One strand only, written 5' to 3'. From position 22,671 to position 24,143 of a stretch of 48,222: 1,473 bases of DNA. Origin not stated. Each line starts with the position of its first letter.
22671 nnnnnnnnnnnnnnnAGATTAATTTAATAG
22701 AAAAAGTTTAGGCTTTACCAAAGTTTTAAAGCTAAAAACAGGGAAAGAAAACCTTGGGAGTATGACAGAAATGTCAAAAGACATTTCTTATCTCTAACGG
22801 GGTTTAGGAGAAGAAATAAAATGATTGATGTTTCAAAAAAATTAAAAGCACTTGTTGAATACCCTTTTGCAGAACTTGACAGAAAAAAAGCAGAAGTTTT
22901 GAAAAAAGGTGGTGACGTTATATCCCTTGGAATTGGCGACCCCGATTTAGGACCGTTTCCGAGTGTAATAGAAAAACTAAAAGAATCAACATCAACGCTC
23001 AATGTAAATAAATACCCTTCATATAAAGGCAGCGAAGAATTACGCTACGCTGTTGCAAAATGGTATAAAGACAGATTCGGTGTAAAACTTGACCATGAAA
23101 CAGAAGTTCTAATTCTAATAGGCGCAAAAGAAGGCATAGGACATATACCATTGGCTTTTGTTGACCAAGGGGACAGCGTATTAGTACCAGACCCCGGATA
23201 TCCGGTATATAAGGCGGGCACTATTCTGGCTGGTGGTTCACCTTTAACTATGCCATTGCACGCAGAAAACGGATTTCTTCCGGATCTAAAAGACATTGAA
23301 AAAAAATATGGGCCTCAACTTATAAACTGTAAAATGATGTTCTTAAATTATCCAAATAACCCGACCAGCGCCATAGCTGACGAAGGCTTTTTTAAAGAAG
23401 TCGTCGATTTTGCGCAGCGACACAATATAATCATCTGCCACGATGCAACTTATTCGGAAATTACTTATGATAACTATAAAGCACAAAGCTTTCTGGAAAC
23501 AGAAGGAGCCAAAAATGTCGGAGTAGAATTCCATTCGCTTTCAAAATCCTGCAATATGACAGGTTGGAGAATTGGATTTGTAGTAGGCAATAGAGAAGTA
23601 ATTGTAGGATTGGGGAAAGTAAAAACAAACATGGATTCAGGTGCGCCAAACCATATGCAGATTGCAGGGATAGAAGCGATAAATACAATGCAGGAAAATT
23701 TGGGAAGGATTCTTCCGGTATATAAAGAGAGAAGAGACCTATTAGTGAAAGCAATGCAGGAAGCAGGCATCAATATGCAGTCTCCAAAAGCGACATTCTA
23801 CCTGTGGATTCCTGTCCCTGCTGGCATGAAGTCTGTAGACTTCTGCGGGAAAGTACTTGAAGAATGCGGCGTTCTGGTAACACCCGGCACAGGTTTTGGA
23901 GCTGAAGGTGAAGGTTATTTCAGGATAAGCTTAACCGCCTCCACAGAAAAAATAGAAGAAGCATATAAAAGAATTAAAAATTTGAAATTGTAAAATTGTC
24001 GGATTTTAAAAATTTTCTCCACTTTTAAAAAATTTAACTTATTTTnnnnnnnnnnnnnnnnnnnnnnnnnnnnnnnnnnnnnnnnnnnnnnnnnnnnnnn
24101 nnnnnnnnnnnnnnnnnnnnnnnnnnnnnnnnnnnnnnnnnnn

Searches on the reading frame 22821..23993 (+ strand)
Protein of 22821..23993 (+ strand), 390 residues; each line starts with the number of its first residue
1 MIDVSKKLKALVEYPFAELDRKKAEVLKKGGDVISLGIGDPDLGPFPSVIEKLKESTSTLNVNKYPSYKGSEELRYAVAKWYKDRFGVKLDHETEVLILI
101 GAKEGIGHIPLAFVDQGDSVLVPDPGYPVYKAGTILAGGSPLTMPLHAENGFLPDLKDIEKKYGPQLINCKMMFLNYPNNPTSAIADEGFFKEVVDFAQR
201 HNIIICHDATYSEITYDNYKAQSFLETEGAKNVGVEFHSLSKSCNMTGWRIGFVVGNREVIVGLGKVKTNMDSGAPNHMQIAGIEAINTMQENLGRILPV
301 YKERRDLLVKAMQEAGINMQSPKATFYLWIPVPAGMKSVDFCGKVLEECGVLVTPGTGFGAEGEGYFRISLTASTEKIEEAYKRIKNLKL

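Call 74: search_protein_families(library=pfam, proteins=[window:22821-23993:+], max_evalue=0.0001)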
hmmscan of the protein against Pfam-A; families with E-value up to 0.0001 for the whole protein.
window:22821-23993:+ (390 aa): 1 family
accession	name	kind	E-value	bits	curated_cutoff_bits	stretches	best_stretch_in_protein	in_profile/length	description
PF00155.27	Aminotran_1_2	-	3.5e-71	240.7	19.7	1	32-385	2-361/361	Aminotransferase class I and II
